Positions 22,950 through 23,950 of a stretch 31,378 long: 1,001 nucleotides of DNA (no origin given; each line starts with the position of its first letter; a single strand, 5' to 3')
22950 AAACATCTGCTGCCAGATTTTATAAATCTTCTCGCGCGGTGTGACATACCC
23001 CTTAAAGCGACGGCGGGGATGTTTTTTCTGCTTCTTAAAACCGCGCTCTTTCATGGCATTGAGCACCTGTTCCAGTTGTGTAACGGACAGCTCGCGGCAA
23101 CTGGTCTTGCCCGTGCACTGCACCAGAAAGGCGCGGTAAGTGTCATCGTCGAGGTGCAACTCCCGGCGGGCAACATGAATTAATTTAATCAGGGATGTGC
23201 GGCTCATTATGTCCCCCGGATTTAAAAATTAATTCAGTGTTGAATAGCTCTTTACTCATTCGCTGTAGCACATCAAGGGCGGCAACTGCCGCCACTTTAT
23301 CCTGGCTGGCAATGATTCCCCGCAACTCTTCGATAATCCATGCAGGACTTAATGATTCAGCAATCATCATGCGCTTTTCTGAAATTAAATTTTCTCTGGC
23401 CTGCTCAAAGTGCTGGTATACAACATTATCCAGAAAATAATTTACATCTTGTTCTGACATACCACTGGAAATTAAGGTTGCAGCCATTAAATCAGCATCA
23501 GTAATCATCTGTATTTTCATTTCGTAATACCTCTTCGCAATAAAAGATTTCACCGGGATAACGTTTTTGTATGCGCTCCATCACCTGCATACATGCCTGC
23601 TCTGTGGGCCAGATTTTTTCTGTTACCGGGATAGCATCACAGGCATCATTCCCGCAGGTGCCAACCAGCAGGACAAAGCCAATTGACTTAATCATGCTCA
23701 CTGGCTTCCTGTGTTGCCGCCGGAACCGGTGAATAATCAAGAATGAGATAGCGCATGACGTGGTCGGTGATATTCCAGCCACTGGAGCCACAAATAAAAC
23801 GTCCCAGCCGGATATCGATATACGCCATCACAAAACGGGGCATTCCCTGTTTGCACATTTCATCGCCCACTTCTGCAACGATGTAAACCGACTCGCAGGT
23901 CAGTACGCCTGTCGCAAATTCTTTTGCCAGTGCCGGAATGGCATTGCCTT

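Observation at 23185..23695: AT-rich accessory pair in the early region: small Cys-containing signal-peptide protein plus a 111-aa protein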

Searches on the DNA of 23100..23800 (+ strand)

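Call 6: search_dna_similar(query=window:23100-23800:+, collection=phages, mode=distant, max_rows=30)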
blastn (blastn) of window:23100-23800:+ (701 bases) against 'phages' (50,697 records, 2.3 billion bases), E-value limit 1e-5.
Records with a match: 15; places in all: 28; records where one place covers at least 80% of the query: 0.
Best place of each record, by identity: 80-90% 15.
By first word of the organism name: Escherichia 7; Yersinia 5; Shigella 2; Klebsiella 1.
By host as written in the record: Yersinia pestis EV76-CN 4; Escherichia coli 3; - 2; Shigella flexneri serotype 4a 2; Yersinia pestis 1; Escherichia sp. 1; Escherichia coli C 1; Klebsiella pneumoniae 1.
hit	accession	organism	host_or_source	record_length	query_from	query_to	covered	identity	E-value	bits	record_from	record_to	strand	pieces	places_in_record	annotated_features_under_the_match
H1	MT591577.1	Yersinia phage vB_YpM_Tongde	Yersinia pestis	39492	1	701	27%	86.0%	8e-32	221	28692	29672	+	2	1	hypothetical protein (x5)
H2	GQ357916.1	Escherichia phage D108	Escherichia coli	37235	1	121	17%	84.6%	2e-27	130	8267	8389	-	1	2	gemA: conserved hypothetical protein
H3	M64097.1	Escherichia phage Mu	-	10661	1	121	17%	84.6%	2e-27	130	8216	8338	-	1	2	E16: CDS | putative; label: F-134 | putative; label: D-196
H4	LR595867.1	Escherichia virus Mu_3F6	-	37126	1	121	17%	84.6%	2e-27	130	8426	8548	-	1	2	FIG00638221: hypothetical protein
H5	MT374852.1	Yersinia phage vB_YpM_3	Yersinia pestis EV76-CN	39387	1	121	17%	84.6%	2e-27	130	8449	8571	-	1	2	hypothetical protein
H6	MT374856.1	Yersinia phage vB_YpM_23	Yersinia pestis EV76-CN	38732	1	121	17%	84.6%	2e-27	130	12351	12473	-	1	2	hypothetical protein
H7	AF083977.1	Escherichia phage Mu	Escherichia sp.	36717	1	121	17%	84.6%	2e-27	130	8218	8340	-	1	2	protein GemA | ribosome_binding_site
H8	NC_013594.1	Escherichia phage D108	Escherichia coli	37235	1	121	17%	84.6%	2e-27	130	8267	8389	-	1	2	gemA: regulatory protein GemA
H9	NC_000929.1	Escherichia phage Mu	Escherichia coli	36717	1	121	17%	84.6%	2e-27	130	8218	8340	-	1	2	regulatory protein GemA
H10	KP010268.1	Shigella phage SfMu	Shigella flexneri serotype 4a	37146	1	121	17%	83.7%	2e-26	125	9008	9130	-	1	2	hypothetical protein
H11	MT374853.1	Yersinia phage vB_YpM_5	Yersinia pestis EV76-CN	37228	1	121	17%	83.7%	2e-26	125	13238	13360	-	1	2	hypothetical protein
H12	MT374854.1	Yersinia phage vB_YpM_6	Yersinia pestis EV76-CN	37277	1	121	17%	83.7%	2e-26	125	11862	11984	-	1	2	hypothetical protein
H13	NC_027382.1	Shigella phage SfMu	Shigella flexneri serotype 4a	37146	1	121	17%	83.7%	2e-26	125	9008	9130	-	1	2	regulatory protein GemA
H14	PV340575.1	Escherichia phage PhiR68_1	Escherichia coli C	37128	1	111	16%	82.9%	4e-23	115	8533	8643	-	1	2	GemA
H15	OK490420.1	Klebsiella phage Kp4866-3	Klebsiella pneumoniae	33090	24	108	12%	80.0%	1e-11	78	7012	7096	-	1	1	record has no annotation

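Call 8: search_dna_similar(query=window:23100-23800:+, collection=ecoli_genomes, mode=near, max_rows=20)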
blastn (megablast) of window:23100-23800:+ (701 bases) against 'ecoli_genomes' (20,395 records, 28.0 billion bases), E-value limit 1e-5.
Records with a match: 52; places in all: 61; records where one place covers at least 80% of the query: 11.
Genomes with a match: 51 of 5426; with a place that covers at least 80% of the query: 10. Places per genome that has any: lowest 1, median 1, highest 3. On chromosomes: 60 places; on plasmids: 1.
Best place of each record, by identity: 95-99% 34; 90-95% 13; 80-90% 5.
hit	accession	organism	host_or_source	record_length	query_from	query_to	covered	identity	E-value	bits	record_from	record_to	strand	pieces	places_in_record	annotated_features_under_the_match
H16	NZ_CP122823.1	Escherichia coli strain ETEC1732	Sus scrofa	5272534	1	699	100%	96.3%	0e+0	1147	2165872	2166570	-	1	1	hypothetical protein (x3) | gp16 family protein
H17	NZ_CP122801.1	Escherichia coli strain ETEC1734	Sus scrofa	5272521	1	699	100%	96.3%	0e+0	1147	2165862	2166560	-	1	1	hypothetical protein (x3) | gp16 family protein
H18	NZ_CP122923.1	Escherichia coli strain ETEC1703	Sus scrofa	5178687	1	699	100%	96.3%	0e+0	1147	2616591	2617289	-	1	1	hypothetical protein (x3) | gp16 family protein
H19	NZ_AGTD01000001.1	Escherichia coli UMNF18 strain UMNF18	porcine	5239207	1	699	100%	95.5%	0e+0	1152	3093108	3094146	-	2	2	hypothetical protein (x4) | gp16 family protein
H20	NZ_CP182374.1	Escherichia coli strain bR_120_Kylling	-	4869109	1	699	100%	95.4%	0e+0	1146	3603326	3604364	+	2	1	hypothetical protein (x4) | gp16 family protein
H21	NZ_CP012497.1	Escherichia coli strain 06-00048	alfalfa sprout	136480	1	701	100%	94.5%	0e+0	1111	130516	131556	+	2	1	hypothetical protein (x4) | gp16 family protein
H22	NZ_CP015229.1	Escherichia coli strain 06-00048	alfalfa sprout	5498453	1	701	100%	94.5%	0e+0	1111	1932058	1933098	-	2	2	hypothetical protein (x4) | gp16 family protein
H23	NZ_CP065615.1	Escherichia coli strain FDAARGOS_943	missing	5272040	1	701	100%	93.6%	0e+0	1046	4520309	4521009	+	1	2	hypothetical protein (x3) | gp16 family protein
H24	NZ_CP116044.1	Escherichia coli strain STEC1575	Homo sapiens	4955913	1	701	100%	93.6%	0e+0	1046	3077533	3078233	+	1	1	hypothetical protein (x3) | gp16 family protein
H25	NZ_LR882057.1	Escherichia coli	Gallus gallus domesticus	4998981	1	680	97%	91.9%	0e+0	952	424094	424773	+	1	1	hypothetical protein (x3) | gp16 family protein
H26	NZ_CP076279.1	Escherichia coli strain SA53-3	Bubalus bubalis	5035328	1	595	85%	95.8%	0e+0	993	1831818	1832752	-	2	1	hypothetical protein (x4) | gp16 family protein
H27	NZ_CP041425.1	Escherichia coli strain STEC388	pig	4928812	1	701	57%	95.8%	7e-128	648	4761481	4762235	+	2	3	hypothetical protein (x3) | gp16 family protein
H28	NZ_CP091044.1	Escherichia coli strain STEC346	pork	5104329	1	701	57%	95.8%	7e-128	648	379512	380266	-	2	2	hypothetical protein (x3) | gp16 family protein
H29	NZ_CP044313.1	Escherichia coli strain RM11911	missing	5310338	1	699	57%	95.5%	9e-122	639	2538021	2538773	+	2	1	hypothetical protein (x3) | gp16 family protein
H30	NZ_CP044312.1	Escherichia coli strain RM13745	missing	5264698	1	699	57%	95.5%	9e-122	639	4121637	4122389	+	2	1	hypothetical protein (x3) | gp16 family protein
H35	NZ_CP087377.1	Escherichia coli strain RIVM_C019217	Homo sapiens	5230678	1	701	56%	95.2%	7e-133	628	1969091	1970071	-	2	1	hypothetical protein (x4) | gp16 family protein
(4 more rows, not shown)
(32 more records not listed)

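Call 13: get_annotated_region(hit=H16, flank=2500)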
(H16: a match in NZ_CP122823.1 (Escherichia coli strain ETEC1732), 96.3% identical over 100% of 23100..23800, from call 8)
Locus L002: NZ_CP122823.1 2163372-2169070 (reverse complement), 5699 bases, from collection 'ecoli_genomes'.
description: Escherichia coli strain ETEC1732 chromosome, complete genome
organism: Escherichia coli strain ETEC1732 (NCBI taxid 562)
replicon: chromosome; assembly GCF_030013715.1
host: Sus scrofa; source: feces; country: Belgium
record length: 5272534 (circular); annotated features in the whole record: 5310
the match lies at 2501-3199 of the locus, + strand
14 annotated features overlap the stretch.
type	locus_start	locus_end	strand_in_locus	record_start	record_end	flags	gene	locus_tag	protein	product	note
CDS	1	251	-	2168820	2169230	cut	-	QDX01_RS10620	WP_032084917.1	hypothetical protein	-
CDS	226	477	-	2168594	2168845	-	-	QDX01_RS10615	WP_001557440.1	hypothetical protein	-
CDS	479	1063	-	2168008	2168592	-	-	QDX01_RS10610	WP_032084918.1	glycoside hydrolase family 108 protein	-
CDS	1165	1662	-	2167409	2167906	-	-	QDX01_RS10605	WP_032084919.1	hypothetical protein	-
CDS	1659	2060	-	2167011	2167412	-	-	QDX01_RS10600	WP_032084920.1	Mor transcription activator family protein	-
CDS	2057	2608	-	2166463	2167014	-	-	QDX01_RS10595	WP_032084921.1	gp16 family protein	-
CDS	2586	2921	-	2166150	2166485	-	-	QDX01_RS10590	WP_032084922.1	hypothetical protein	-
CDS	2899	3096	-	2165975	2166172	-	-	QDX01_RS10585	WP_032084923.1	hypothetical protein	-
CDS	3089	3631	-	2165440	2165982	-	-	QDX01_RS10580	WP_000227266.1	hypothetical protein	-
CDS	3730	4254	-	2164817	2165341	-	-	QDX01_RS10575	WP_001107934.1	host-nuclease inhibitor Gam family protein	-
CDS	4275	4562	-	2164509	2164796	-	-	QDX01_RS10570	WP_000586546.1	hypothetical protein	-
CDS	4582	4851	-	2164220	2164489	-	-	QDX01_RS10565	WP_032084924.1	hypothetical protein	-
CDS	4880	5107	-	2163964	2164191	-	-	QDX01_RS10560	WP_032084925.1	hypothetical protein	-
CDS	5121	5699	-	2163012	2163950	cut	-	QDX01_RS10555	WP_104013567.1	AAA family ATPase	-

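Call 14: get_annotated_region(hit=H19, flank=1500)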
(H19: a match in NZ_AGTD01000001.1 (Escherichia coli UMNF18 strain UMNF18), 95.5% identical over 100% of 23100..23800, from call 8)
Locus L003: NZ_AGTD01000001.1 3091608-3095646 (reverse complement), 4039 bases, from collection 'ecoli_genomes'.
description: Escherichia coli UMNF18 chromosome, whole genome shotgun sequence
organism: Escherichia coli UMNF18 strain UMNF18 (NCBI taxid 1050617)
replicon: chromosome; assembly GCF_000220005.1
host: porcine; source: lesion swab of diarrheal isolate; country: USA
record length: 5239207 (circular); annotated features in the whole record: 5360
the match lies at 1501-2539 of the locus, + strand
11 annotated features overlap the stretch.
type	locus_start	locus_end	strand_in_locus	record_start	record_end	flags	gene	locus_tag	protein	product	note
CDS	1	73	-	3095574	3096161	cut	-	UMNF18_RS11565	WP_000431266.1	glycoside hydrolase family 108 protein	-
CDS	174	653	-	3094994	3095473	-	-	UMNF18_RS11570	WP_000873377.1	hypothetical protein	-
CDS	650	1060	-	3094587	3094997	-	-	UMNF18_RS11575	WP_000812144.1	Mor transcription activator family protein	-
CDS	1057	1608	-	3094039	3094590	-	-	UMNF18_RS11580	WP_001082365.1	gp16 family protein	-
CDS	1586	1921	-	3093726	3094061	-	-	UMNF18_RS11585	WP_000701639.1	hypothetical protein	-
CDS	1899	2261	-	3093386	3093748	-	-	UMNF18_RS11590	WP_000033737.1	hypothetical protein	-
CDS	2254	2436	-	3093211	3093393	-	-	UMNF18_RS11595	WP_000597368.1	hypothetical protein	-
CDS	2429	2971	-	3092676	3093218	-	-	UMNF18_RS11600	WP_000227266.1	hypothetical protein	-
CDS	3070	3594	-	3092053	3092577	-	-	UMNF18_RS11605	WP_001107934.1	host-nuclease inhibitor Gam family protein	-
CDS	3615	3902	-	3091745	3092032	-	-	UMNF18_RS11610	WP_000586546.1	hypothetical protein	-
CDS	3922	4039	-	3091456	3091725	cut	-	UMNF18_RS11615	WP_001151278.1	hypothetical protein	-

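Call 15: get_annotated_region(hit=H27, flank=1500)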
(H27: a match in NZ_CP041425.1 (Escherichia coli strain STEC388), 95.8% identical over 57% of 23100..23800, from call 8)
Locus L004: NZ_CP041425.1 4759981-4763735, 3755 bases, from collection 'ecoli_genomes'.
description: Escherichia coli strain STEC388 chromosome, complete genome
organism: Escherichia coli strain STEC388 (NCBI taxid 562)
replicon: chromosome; assembly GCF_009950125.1
host: -; source: pig; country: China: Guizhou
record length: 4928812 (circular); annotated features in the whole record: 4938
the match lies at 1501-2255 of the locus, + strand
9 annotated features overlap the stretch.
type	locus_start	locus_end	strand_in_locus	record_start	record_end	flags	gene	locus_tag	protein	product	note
CDS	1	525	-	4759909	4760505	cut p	-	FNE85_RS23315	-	glycoside hydrolase family 108 protein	internal stop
CDS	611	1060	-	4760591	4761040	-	-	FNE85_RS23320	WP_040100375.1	Mor transcription activator family protein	-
CDS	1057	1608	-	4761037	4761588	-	-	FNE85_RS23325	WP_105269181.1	gp16 family protein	-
CDS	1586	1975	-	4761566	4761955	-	-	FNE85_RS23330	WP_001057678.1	hypothetical protein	-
CDS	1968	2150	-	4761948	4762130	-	-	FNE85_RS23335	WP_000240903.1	hypothetical protein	-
CDS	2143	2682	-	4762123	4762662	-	-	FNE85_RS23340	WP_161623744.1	hypothetical protein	-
CDS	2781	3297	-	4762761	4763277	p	-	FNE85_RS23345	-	host-nuclease inhibitor Gam family protein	frameshifted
CDS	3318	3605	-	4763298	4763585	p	-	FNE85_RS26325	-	hypothetical protein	internal stop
CDS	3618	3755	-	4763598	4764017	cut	-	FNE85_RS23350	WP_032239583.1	hypothetical protein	-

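Call 16: get_annotated_region(hit=H35, flank=1500)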
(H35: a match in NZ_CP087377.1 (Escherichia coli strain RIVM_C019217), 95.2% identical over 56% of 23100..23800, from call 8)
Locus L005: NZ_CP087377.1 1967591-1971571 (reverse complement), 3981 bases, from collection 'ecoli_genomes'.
description: Escherichia coli strain RIVM_C019217 chromosome, complete genome
organism: Escherichia coli strain RIVM_C019217 (NCBI taxid 562)
replicon: chromosome; assembly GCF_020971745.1
host: Homo sapiens; source: -; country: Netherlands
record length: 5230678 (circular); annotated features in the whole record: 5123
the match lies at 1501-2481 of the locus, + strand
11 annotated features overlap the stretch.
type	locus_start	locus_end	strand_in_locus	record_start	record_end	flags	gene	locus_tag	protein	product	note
CDS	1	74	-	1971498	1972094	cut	-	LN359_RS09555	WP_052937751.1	glycoside hydrolase family 108 protein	-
CDS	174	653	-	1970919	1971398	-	-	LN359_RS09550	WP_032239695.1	hypothetical protein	-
CDS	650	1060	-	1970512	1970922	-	-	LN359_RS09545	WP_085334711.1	Mor transcription activator family protein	-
CDS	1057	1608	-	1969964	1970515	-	-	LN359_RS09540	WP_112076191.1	gp16 family protein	-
CDS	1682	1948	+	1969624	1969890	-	-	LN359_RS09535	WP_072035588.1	hypothetical protein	-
CDS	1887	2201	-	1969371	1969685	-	-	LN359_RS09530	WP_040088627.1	hypothetical protein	-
CDS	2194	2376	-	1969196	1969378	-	-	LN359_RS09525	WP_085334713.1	hypothetical protein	-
CDS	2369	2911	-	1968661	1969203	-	-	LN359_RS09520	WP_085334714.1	hypothetical protein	-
CDS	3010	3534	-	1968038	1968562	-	-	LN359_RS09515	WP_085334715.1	host-nuclease inhibitor Gam family protein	-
CDS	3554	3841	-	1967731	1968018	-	-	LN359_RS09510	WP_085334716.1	hypothetical protein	-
CDS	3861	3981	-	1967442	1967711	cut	-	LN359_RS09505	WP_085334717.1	hypothetical protein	-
